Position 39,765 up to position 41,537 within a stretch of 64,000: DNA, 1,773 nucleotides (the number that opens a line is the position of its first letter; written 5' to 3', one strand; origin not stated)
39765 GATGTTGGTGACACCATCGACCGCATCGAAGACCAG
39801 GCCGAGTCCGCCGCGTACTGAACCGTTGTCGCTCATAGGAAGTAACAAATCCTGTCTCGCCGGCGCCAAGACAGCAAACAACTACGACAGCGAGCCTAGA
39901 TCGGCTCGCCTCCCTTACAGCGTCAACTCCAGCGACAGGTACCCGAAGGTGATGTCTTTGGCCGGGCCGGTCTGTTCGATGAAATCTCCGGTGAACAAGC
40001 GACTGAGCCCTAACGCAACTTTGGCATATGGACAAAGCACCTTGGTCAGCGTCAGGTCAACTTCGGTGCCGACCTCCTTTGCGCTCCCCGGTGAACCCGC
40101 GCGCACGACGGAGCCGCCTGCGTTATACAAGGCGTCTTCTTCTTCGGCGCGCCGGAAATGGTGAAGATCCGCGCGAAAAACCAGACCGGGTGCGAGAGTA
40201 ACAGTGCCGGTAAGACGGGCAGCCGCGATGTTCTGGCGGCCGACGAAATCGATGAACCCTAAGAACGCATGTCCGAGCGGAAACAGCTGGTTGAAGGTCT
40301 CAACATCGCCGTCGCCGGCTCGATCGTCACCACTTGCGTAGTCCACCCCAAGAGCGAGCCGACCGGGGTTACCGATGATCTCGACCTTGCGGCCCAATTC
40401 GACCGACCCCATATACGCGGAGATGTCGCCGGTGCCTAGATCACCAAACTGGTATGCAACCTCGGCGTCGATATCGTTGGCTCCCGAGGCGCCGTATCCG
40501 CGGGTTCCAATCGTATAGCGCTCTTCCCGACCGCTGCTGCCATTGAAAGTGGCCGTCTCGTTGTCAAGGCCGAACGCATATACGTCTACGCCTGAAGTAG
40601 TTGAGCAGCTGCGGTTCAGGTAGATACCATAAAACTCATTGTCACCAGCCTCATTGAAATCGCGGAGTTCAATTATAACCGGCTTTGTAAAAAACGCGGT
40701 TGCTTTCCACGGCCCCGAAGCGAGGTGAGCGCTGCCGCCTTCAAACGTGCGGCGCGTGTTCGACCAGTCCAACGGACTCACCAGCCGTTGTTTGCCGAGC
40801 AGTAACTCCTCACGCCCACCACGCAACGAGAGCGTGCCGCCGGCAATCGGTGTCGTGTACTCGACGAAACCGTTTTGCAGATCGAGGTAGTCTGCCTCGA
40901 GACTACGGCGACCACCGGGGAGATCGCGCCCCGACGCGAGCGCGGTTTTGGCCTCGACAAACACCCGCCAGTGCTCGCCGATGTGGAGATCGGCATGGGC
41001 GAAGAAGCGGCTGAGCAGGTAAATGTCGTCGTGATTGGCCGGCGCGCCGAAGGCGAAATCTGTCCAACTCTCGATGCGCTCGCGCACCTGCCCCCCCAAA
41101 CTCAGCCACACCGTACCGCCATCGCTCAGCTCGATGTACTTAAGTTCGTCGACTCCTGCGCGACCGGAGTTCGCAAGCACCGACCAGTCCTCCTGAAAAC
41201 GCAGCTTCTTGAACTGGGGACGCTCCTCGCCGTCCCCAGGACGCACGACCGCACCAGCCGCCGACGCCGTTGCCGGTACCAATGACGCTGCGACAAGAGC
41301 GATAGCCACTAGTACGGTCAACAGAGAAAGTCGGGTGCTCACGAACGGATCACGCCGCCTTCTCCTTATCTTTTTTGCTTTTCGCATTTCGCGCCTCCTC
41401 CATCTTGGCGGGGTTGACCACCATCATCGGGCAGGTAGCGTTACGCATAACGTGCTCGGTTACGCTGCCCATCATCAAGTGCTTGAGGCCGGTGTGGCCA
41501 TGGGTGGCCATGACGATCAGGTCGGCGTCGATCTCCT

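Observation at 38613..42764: Sigma-54-promoted outer-membrane operon: LolA-like protein, UspA, alginate-export-family porin (and possibly an alpha/beta lipase)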

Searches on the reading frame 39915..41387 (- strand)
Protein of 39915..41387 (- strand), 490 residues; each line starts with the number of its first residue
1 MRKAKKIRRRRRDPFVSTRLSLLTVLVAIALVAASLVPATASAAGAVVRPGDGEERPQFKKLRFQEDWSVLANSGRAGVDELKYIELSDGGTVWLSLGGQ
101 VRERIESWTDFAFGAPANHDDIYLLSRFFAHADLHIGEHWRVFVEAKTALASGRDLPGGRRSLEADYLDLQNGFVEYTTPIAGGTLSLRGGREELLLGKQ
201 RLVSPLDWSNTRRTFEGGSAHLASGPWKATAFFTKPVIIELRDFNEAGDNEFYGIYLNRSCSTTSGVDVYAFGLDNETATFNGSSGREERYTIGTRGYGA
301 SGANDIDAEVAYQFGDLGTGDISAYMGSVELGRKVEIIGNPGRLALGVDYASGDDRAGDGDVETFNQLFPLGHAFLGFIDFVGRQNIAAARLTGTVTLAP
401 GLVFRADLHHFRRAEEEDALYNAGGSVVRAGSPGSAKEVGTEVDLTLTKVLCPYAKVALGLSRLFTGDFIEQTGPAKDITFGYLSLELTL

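Call 3: search_protein_families(library=pfam, proteins=[window:39915-41387:-], max_evalue=0.01)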
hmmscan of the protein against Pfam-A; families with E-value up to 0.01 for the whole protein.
window:39915-41387:- (490 aa): 1 family
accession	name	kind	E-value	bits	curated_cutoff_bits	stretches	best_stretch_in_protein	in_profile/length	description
PF13372.12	Alginate_exp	-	3e-83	280.2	25.2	1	94-476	2-387/395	Alginate export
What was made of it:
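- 39915..41387 (-): 18-strand outer-membrane beta-barrel of the Alginate_exp family, 490 aa, with a signal peptide. PF13372 3e-83 (call 3).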

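Call 7: find_homologous_proteins(query=window:39915-41387:-, max_evalue=1e-10)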
Query window:39915-41387:- (490 aa): 1578 proteins with E <= 1e-10 among 8000 candidates; the best 120 are listed.
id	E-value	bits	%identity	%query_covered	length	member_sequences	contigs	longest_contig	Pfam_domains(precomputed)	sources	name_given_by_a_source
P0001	0.0e+0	1098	100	100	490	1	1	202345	PF13372.13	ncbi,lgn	-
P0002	7.8e-157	541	55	96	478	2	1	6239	PF13372.13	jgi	-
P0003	3.1e-142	493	52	89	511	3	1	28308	PF13372.13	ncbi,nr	ncbi:MAG: alginate export family protein [Deltaproteobacteria bacterium]|nr:alginate export family p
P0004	3.5e-142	493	52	89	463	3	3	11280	PF13372.13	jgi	-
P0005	1.4e-140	488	51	94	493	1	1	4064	PF13372.13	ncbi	-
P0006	1.6e-137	477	50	93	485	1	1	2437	PF13372.13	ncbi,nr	ncbi:MAG: hypothetical protein D6815_11990 [Candidatus Dadabacteria bacterium]|nr:MAG: hypothetical 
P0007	3.2e-136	473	50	92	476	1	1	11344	PF13372.13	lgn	-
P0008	6.7e-136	472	52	90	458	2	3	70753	PF13372.13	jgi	jgi:hypothetical protein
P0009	7.2e-136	472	49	99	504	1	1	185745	PF13372.13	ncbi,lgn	-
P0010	8.0e-135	469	49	90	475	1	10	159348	PF13372.13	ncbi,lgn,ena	-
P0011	6.6e-134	466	52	89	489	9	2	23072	PF13372.13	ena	-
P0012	4.6e-132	460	52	88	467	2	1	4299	PF13372.13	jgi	jgi:hypothetical protein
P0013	2.1e-131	457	51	89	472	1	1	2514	PF13372.13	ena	-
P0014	5.1e-131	456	49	95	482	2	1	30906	PF13372.13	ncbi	-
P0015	4.3e-130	453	49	96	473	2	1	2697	PF13372.13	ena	-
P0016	8.2e-130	452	51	90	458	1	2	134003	PF13372.13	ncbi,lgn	-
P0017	3.5e-129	450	47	97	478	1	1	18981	PF13372.13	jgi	jgi:hypothetical protein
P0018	9.4e-129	449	47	95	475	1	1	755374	PF13372.13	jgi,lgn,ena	-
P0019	1.9e-127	444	49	95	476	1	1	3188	PF13372.13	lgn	-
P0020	3.1e-127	444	48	92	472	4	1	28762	PF13372.13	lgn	-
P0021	6.2e-127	443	50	94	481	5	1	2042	PF13372.13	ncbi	-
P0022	1.1e-126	442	50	89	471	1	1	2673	PF13372.13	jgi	jgi:hypothetical protein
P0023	2.3e-126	441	50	89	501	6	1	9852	PF13372.13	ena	-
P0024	3.3e-126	440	47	95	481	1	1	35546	PF13372.13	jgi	-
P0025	8.2e-126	439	48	96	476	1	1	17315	PF13372.13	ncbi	-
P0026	1.0e-125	439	47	95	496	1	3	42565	PF13372.13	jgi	-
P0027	1.6e-125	438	48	97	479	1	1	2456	PF13372.13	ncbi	-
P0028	2.3e-125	437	50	89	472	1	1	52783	PF13372.13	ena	-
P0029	3.4e-125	437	48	94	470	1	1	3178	PF13372.13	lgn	-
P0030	3.5e-125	437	47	95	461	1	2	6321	PF13372.13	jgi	jgi:hypothetical protein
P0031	5.2e-125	436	48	95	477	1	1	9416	PF13372.13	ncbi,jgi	ncbi:MAG: alginate export family protein [Planctomycetota bacterium]|jgi:hypothetical protein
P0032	5.9e-125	436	47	95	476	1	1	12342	PF13372.13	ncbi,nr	ncbi:MAG: alginate export family protein [Deltaproteobacteria bacterium]|nr:alginate export family p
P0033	1.2e-124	435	49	88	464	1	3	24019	PF13372.13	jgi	jgi:hypothetical protein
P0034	1.7e-124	435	47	94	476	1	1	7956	PF13372.13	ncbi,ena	-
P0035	2.8e-124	434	46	95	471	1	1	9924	PF13372.13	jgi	jgi:hypothetical protein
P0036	3.4e-124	434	49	89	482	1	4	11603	PF13372.13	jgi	jgi:hypothetical protein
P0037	4.5e-124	433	49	94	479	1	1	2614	PF06980.18,PF13372.13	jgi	jgi:hypothetical protein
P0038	5.8e-124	433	47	96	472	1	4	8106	PF13372.13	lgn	-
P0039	6.3e-124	433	50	88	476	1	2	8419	PF13372.13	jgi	jgi:hypothetical protein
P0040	7.1e-124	432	46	98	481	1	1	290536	PF13372.13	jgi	jgi:hypothetical protein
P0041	9.7e-124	432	50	89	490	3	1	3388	PF13372.13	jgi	jgi:hypothetical protein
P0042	2.3e-123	431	47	94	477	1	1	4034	PF13372.13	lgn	-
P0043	2.5e-123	431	49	92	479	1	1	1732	PF13372.13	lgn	-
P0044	2.9e-123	430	48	94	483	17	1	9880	PF13372.13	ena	-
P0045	5.5e-123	430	48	89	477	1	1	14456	PF13372.13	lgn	-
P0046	5.5e-123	430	47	88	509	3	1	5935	PF13372.13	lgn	-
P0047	5.6e-123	430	50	89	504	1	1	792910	PF13372.13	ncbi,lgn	-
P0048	6.3e-123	429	47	96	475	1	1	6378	PF13372.13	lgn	-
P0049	1.1e-122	429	47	95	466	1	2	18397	PF13372.13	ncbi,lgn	ncbi:MAG: alginate export family protein [Planctomycetota bacterium]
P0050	1.2e-122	428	47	97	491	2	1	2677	PF13372.13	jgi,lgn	jgi:hypothetical protein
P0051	1.8e-122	428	46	96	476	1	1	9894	PF13372.13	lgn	-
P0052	2.2e-122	428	48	96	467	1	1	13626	PF13372.13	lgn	-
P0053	3.2e-122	427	48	95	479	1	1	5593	PF13372.13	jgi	jgi:hypothetical protein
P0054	3.4e-122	427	48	93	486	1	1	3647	PF13372.13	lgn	-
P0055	4.0e-122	427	47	92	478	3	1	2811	PF13372.13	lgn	-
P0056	6.4e-122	426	47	95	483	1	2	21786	PF13372.13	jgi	jgi:hypothetical protein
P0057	8.4e-122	426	49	89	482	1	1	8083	PF13372.13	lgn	-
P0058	1.2e-121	425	46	95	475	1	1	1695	PF13372.13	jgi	-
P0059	1.7e-121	425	49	88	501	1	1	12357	PF13372.13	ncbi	-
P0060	1.9e-121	424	49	89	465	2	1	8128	PF13372.13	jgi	jgi:hypothetical protein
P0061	2.2e-121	424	44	96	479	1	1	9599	PF13372.13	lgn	-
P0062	3.9e-121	423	49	89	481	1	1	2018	PF13372.13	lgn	-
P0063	7.7e-121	422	47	96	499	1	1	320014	PF13372.13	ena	-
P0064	8.4e-121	422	48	93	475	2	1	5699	PF13372.13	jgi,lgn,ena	-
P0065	1.3e-120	422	46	96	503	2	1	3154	PF13372.13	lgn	-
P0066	1.5e-120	422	47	89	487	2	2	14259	PF13372.13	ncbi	-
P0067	1.6e-120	421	46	99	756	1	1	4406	PF13372.13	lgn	-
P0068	1.9e-120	421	48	89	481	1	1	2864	PF13372.13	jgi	jgi:hypothetical protein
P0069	2.7e-120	421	46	96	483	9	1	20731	PF13372.13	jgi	jgi:hypothetical protein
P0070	3.5e-120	420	46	96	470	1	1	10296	PF13372.13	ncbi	-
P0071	4.0e-120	420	45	96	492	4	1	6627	PF13372.13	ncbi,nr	ncbi:MAG: alginate export family protein [Candidatus Brocadiia bacterium]|nr:alginate export family 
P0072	4.9e-120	420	47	98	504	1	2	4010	PF13372.13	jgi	-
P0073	5.3e-120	420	46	95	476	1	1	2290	PF13372.13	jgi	-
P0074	8.3e-120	419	46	98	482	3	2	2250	PF13372.13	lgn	-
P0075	9.4e-120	419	46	95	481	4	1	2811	PF13372.13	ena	-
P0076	1.0e-119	419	47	89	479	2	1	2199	PF13372.13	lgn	-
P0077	2.9e-119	417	49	89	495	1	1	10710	PF13372.13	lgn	-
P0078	3.3e-119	417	47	89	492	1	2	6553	PF13372.13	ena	-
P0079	5.9e-119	416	48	89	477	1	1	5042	PF13372.13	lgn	-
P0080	7.2e-119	416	46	95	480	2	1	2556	PF13372.13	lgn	-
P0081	7.5e-119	416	48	89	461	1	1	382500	PF13372.13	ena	-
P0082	7.8e-119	416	49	88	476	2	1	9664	PF13372.13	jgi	jgi:hypothetical protein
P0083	8.4e-119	416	46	97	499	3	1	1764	PF13372.13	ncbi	-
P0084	1.7e-118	415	45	96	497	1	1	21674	PF13372.13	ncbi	-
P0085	2.1e-118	414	48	89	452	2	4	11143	PF13372.13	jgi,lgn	jgi:hypothetical protein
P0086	3.8e-118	414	45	96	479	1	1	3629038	PF13372.13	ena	-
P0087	4.5e-118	413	48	89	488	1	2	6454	PF13372.13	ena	-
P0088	4.9e-118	413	48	93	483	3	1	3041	PF13372.13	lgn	-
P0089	4.9e-118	413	47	89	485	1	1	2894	PF13372.13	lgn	-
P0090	4.9e-118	413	49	89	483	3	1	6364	PF13372.13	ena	-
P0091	6.9e-118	413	45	95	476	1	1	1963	PF13372.13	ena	-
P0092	7.5e-118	413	49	89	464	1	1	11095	PF13372.13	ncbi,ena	-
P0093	1.2e-117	412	47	89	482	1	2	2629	PF13372.13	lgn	-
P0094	1.3e-117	412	44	98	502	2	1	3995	PF13372.13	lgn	-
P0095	1.9e-117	411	45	96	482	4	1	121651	PF13372.13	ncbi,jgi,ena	-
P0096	2.2e-117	411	46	93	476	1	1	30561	PF13372.13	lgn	-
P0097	2.5e-117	411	46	93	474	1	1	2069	PF13372.13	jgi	jgi:hypothetical protein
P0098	4.5e-117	410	46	96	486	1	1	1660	PF13372.13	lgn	-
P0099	5.3e-117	410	45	96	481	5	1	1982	PF13372.13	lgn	-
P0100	6.6e-117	410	47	90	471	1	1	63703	PF13372.13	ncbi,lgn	-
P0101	7.1e-117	409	46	93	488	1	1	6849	PF13372.13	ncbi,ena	-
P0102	7.1e-117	409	47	89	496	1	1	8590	PF13372.13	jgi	jgi:hypothetical protein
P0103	7.3e-117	409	47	96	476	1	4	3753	PF13372.13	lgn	-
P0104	7.7e-117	409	46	89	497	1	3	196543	PF13372.13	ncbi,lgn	-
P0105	9.0e-117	409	49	88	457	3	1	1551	PF13372.13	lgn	-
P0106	1.1e-116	409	47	89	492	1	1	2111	PF13372.13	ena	-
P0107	1.3e-116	409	47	89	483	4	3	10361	PF13372.13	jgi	jgi:hypothetical protein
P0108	1.3e-116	409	48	92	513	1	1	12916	PF13372.13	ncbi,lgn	-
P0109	2.4e-116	408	47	95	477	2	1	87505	PF13372.13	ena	-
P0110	2.8e-116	407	47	94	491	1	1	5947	PF13372.13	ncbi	-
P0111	3.9e-116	407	45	97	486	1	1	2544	PF13372.13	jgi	-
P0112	5.0e-116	407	48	88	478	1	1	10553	PF13372.13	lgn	-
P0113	7.1e-116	406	47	89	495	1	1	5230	PF13372.13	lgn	-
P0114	7.3e-116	406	45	96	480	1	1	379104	PF13372.13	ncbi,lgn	-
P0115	8.8e-116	406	46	95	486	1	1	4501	PF13372.13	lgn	-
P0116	9.0e-116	406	46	94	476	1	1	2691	PF13372.13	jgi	-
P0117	1.1e-115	406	46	97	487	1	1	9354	PF13372.13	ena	-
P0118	1.2e-115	405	46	89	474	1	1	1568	PF13372.13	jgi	jgi:hypothetical protein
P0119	1.3e-115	405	46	94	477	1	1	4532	PF13372.13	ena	-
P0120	1.5e-115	405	46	96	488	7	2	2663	PF13372.13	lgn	-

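Call 9: find_encoding_contigs(protein=P0001, flank=10000, max_places=2)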
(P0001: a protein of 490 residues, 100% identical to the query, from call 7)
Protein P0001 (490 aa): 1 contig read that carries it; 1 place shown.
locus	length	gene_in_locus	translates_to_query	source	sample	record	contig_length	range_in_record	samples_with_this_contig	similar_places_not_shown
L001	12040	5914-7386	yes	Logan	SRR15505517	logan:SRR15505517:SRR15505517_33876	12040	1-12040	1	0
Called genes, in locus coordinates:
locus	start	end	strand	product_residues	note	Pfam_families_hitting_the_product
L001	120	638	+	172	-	-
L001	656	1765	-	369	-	PF00989:PAS, PF08448:PAS_4 (weak), PF13188:PAS_8 (weak), PF13426:PAS_9, PF24820:Diguanyl_cycl_sensor (weak), PF00512:HisKA (weak), PF02518:HATPase_c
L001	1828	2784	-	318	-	PF01180:DHO_dh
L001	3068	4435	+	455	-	PF00072:Response_reg, PF07728:AAA_5 (faint), PF00158:Sigma54_activat, PF13191:AAA_16, PF14532:Sigma54_activ_2, PF25601:AAA_lid_14, PF02954:HTH_8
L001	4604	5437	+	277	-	PF07044:DUF1329 (faint), PF17131:TP_0789-like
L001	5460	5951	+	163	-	PF00582:Usp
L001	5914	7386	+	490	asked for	PF13372:Alginate_exp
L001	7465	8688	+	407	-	PF05057:DUF676, PF24096:DUF7379 (faint), PF07819:PGAP1, PF12697:Abhydrolase_6 (weak)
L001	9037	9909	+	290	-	-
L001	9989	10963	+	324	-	PF02563:Poly_export, PF10531:SLBB, PF22461:SLBB_2 (weak), PF10531:SLBB, PF22461:SLBB_2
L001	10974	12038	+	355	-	?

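Call 10: find_encoding_contigs(protein=P0009, flank=8000, max_places=2)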
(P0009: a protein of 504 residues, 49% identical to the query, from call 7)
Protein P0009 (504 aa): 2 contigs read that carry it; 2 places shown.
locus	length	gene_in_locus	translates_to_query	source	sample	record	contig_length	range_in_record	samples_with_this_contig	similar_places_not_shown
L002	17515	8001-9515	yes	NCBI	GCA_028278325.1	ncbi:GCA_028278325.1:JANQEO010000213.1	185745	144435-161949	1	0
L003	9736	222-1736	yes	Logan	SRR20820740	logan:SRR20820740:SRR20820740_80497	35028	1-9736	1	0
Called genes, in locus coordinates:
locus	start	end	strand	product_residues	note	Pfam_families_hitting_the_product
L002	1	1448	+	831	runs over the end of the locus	PF02460:Patched (faint), PF03176:MMPL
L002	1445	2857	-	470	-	PF00072:Response_reg, PF13191:AAA_16 (weak), PF00158:Sigma54_activat, PF14532:Sigma54_activ_2, PF07728:AAA_5, PF25601:AAA_lid_14, PF02954:HTH_8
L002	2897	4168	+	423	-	PF11563:Protoglobin, PF00512:HisKA (faint), PF02518:HATPase_c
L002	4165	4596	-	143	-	-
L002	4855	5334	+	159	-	PF00355:Rieske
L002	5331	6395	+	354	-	PF00033:Cytochrome_B, PF14358:DUF4405 (weak), PF13631:Cytochrom_B_N_2, PF00032:Cytochrom_B_C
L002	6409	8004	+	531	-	PF14537:Cytochrom_c3_2 (faint), PF09699:Paired_CXXCH_1 (faint), PF14522:Cytochrome_C7 (faint), PF22113:Mtrc-MtrF_II-IV_dom (faint), PF13435:Cytochrome_C554 (weak), PF13447:Multi-haem_cyto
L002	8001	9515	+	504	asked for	PF13372:Alginate_exp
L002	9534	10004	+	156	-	PF00582:Usp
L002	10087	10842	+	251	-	PF00376:MerR (faint), PF13411:MerR_1, PF28507:Rv1828_C (faint)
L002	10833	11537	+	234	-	PF01209:Ubie_methyltran, PF13489:Methyltransf_23, PF05148:Methyltransf_8 (weak), PF13847:Methyltransf_31, PF08241:Methyltransf_11, PF08242:Methyltransf_12, PF13649:Methyltransf_25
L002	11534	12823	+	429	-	PF00425:Chorismate_bind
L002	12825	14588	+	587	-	PF02776:TPP_enzyme_N, PF16582:TPP_enzyme_M_2, PF02775:TPP_enzyme_C (weak)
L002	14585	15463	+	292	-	PF00561:Abhydrolase_1, PF12146:Hydrolase_4, PF12697:Abhydrolase_6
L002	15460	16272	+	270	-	PF00378:ECH_1, PF16113:ECH_2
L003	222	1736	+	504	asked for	PF13372:Alginate_exp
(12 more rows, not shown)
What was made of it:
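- The porin is coupled to usp behind the LolA-like gene's sigma-54 promoter, and the porin-usp pair recurs inside a cytochrome operon (call 10).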

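Call 11: find_encoding_contigs(protein=P0010, flank=8000, max_places=2)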
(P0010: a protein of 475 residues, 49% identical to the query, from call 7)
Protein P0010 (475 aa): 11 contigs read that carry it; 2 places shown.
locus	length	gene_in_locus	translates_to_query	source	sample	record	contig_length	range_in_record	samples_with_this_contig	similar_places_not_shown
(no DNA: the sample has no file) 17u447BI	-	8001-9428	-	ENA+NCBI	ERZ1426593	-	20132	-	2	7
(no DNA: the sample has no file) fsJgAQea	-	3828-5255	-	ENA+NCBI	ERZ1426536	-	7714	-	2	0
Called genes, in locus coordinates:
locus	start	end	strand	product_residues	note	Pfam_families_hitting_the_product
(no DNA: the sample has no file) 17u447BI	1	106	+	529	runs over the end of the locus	PF00033:Cytochrome_B, PF14358:DUF4405 (weak), PF13631:Cytochrom_B_N_2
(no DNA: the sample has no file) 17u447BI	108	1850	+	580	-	PF14522:Cytochrome_C7 (faint), PF00034:Cytochrom_C, PF13442:Cytochrome_CBB3, PF00034:Cytochrom_C, PF13442:Cytochrome_CBB3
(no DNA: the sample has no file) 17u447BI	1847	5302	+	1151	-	PF00384:Molybdopterin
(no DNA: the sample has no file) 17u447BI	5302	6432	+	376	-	PF13187:Fer4_9 (faint), PF12797:Fer4_2 (faint), PF12838:Fer4_7 (weak), PF13237:Fer4_10 (weak), PF13247:Fer4_11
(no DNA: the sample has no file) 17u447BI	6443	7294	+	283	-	PF09459:EB_dh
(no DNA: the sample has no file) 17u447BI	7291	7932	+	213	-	PF02613:Nitrate_red_del (weak)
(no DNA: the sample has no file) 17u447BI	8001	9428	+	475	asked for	PF13372:Alginate_exp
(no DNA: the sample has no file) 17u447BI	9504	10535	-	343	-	PF03417:AAT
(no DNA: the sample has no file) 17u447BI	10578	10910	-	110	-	PF12797:Fer4_2 (faint), PF12837:Fer4_6 (faint), PF13484:Fer4_16 (faint), PF13237:Fer4_10 (weak), PF14697:Fer4_21, PF13187:Fer4_9, PF12838:Fer4_7 (weak), PF00037:Fer4 (weak)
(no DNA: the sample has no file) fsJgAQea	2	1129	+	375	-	?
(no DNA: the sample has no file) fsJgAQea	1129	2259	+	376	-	PF13187:Fer4_9 (faint), PF12797:Fer4_2 (faint), PF12838:Fer4_7 (weak), PF13237:Fer4_10 (weak), PF13247:Fer4_11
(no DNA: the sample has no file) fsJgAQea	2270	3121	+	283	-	PF09459:EB_dh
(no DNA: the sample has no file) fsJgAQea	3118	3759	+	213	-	PF02613:Nitrate_red_del (weak)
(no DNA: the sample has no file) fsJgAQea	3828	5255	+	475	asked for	PF13372:Alginate_exp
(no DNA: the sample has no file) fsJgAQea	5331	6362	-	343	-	PF03417:AAT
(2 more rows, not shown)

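Call 15: find_encoding_contigs(protein=P0002, flank=10000, max_places=3)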
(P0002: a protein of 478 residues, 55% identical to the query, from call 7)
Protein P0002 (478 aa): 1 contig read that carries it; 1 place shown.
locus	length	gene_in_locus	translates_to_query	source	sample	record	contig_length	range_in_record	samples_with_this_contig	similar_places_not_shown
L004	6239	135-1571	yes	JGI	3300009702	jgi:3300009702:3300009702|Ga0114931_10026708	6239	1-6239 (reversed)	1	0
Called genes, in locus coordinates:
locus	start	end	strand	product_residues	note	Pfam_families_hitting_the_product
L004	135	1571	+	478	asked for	PF13372:Alginate_exp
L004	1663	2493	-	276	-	PF04391:DUF533 (faint), PF05099:TerB, PF00226:DnaJ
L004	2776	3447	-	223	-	PF00834:Ribul_P_3_epim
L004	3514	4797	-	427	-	PF01029:NusB, PF01189:Methyltr_RsmB-F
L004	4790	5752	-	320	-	PF00551:Formyl_trans_N, PF02911:Formyl_trans_C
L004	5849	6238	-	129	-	?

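Call 18: search_protein_families(library=ncbifam, proteins=[window:39915-41387:-], max_evalue=0.001)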
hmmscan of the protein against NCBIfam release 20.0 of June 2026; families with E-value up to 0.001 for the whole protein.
window:39915-41387:- (490 aa): 0 families
